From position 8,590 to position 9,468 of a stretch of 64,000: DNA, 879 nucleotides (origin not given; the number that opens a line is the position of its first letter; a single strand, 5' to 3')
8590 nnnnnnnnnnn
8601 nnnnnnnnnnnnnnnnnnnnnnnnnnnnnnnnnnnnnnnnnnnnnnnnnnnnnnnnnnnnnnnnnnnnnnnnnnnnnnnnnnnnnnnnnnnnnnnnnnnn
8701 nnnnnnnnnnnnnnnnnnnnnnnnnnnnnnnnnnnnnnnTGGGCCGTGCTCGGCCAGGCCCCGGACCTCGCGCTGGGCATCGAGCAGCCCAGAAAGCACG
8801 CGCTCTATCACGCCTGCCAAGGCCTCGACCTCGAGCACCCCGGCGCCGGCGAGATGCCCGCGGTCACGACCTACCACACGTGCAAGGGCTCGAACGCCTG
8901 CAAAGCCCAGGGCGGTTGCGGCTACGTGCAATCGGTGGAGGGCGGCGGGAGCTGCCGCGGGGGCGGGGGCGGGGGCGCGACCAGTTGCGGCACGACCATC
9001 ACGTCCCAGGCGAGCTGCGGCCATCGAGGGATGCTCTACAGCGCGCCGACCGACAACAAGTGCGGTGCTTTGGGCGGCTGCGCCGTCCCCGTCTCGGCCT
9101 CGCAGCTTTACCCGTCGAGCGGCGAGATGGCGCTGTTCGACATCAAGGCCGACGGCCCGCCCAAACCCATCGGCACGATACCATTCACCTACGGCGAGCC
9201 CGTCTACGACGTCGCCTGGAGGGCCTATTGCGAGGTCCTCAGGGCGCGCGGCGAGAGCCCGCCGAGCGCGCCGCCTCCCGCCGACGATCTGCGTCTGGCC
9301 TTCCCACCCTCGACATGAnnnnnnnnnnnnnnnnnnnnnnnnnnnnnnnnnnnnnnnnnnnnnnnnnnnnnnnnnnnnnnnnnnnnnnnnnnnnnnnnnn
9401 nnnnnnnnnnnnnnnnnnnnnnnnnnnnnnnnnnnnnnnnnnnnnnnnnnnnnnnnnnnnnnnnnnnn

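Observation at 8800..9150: C-terminal 11-Cys module lacks any export signal and differs from known MbnA/HvfA/bufferin cores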

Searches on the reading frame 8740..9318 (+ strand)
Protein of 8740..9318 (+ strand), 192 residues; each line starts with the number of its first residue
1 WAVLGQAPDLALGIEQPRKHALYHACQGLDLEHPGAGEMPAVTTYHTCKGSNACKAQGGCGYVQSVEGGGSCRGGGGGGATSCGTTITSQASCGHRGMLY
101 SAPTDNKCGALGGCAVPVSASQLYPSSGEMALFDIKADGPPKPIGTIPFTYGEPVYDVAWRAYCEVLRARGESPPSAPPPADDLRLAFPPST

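Call 5: search_protein_families(library=ncbifam, proteins=[window:8740-9318:+], max_evalue=1)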
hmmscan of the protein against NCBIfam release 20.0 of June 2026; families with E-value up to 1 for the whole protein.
window:8740-9318:+ (192 aa): 0 families

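Call 98: search_solved_structures(query=window:8794-9315:+, max_evalue=10)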
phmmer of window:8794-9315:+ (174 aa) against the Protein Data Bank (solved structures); distinct sequences matched with E-value up to 10: 2.
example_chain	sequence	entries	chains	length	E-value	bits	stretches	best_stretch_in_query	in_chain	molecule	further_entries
6hiv_BP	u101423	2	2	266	0.96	12.6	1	65-146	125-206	mL82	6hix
5n4j_H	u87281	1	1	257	5.3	10.2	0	30-62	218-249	HEAVY CHAIN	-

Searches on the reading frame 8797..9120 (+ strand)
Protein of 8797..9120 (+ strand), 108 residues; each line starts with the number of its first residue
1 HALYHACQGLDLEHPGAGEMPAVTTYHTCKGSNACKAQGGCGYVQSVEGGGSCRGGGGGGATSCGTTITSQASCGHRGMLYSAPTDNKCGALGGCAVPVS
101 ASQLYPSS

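Call 23: search_protein_families(library=ncbifam, proteins=[window:8797-9120:+], max_evalue=10)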
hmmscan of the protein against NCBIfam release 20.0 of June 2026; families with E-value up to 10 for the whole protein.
seq(108 aa): 0 families

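Call 24: search_protein_families(library=pfam, proteins=[window:8797-9120:+], max_evalue=10)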
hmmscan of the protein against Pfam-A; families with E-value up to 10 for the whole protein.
seq(108 aa): 1 family
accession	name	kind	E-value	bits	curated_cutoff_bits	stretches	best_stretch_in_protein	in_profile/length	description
PF23416.1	DUF7107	-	0.64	10.8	24.6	1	21-43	21-43/48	Domain of unknown function (DUF7107)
